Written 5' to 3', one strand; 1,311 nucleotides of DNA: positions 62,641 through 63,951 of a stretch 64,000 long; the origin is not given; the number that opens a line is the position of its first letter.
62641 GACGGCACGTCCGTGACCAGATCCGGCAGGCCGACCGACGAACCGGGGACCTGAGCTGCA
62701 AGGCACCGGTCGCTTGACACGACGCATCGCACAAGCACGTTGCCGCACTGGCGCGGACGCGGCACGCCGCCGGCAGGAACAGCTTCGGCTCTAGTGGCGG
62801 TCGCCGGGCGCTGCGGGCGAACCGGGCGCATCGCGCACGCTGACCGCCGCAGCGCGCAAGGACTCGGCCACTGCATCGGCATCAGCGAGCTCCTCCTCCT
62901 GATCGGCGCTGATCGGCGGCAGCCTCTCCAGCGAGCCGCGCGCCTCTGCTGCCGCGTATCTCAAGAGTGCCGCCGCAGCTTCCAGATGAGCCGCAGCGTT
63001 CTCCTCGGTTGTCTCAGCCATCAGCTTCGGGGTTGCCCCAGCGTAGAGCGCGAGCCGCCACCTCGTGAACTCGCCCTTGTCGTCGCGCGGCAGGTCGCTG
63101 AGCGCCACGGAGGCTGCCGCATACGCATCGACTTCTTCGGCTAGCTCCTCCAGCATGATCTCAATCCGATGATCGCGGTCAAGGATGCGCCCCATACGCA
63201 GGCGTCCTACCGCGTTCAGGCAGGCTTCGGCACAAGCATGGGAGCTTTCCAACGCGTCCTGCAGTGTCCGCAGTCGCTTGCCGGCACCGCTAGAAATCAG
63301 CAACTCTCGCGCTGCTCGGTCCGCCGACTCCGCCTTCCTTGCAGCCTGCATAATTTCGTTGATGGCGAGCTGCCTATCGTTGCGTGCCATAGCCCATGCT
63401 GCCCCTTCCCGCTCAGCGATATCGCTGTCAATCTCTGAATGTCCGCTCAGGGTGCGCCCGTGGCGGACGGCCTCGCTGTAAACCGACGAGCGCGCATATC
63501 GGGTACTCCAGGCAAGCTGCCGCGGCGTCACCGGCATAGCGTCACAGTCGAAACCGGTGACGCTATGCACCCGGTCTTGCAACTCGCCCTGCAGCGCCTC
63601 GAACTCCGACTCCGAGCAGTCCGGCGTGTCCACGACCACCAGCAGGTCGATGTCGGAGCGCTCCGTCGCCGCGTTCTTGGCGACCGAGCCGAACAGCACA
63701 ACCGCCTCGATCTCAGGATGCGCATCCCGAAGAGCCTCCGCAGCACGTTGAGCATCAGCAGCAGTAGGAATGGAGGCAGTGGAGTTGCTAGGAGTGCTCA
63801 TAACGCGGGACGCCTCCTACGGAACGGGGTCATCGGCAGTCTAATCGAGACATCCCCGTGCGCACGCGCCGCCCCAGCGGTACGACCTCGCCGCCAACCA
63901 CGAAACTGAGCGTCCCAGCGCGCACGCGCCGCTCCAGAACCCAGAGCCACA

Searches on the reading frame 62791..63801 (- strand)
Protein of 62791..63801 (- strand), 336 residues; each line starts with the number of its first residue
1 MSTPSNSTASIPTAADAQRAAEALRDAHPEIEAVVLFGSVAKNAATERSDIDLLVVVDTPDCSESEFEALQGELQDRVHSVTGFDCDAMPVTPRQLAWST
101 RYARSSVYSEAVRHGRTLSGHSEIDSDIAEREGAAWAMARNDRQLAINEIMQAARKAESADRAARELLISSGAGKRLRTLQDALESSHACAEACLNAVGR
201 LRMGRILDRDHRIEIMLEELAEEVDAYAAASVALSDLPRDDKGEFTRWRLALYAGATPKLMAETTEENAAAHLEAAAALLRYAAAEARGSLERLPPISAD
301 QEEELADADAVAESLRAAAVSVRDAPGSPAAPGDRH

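Call 22: search_protein_families(library=pfam, proteins=[window:62791-63801:-], max_evalue=0.01)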
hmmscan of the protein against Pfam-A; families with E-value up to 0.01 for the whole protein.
window:62791-63801:- (336 aa): 4 families
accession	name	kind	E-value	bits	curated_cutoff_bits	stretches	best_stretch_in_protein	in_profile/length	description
PF18765.7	Polbeta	-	5.1e-10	39.8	26.9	1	27-77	9-58/93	Polymerase beta, Nucleotidyltransferase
PF01909.29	NTP_transf_2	-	6.5e-10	39.7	21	1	19-89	3-72/93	Nucleotidyltransferase domain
PF22600.2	MTPAP-like_central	-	0.00016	22.2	27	1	22-65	31-73/139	Poly(A) RNA polymerase, mitochondrial-like, central palm domain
PF12633.13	Adenyl_cycl_N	-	0.00059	20.3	27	1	20-73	80-133/199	Adenylate cyclase NT domain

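Call 83: search_protein_families(library=ncbifam, proteins=[window:62791-63801:-], max_evalue=0.01)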
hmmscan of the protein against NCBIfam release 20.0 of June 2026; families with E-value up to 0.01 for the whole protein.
window:62791-63801:- (336 aa): 7 families
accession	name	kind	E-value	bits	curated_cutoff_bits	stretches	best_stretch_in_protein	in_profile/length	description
NF047752.1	MntA_antitoxin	equivalog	1.7e-09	37.5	60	1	27-79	3-54/106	type VII toxin-antitoxin system MntA family adenylyltransferase antitoxin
NF006981.0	PRK09450.2-1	equivalog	3.5e-05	22.5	802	1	20-75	102-157/638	class I adenylate cyclase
NF051895.1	anti_phage_HalB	equivalog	0.00021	20.9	190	1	33-61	1-29/211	anti-phage Hailong system nucleotidyltransferase HalB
NF045909.1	ANT_9_Ic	equivalog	0.00059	19.2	505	1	10-96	7-86/259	aminoglycoside nucleotidyltransferase ANT(9)-Ic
NF010309.0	PRK13746.1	subfamily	0.001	18.5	193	1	25-74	22-70/263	aminoglycoside adenylyltransferase family protein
NF012212.1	ANT_9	subfamily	0.002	17.5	340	1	29-64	19-54/249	aminoglycoside nucleotidyltransferase ANT(9)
NF028535.0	ANT_4p_II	subfamily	0.0049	16.1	350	1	21-64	9-52/251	ANT(4')-II family aminoglycoside nucleotidyltransferase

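Call 84: search_protein_families(library=padloc, proteins=[window:62791-63801:-], max_evalue=0.01)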
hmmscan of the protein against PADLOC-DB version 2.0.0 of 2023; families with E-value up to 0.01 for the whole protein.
window:62791-63801:- (336 aa): 11 families
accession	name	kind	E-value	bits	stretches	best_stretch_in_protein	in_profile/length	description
PDLC04902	PDC-S09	-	5.1e-10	37.5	1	29-78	19-68/97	-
PDLC04368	PDC-M05A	-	1e-09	36.5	1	17-64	93-140/201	-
PDLC04904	PDC-S09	-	4.7e-09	34.4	1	29-77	23-70/104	-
PDLC04903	PDC-S09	-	1.6e-08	32.8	1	30-67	25-62/108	-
PDLC04906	PDC-S09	-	5.1e-08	31.2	1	30-78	23-71/98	-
PDLC04907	PDC-S09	-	1.5e-07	29.5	1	17-116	13-112/114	-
PDLC04372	PDC-M05A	-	3.3e-07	28.7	1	16-62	61-107/167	-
PDLC04369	PDC-M05A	-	3.9e-06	24.6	1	23-58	94-130/201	-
PDLC04905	PDC-S09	-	8.4e-06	24.1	1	22-76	13-68/101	-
PDLC04778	PDC-M70A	-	1.7e-05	22.4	1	9-60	25-76/355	-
PDLC04371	PDC-M05A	-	0.0035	15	1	24-58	118-153/211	-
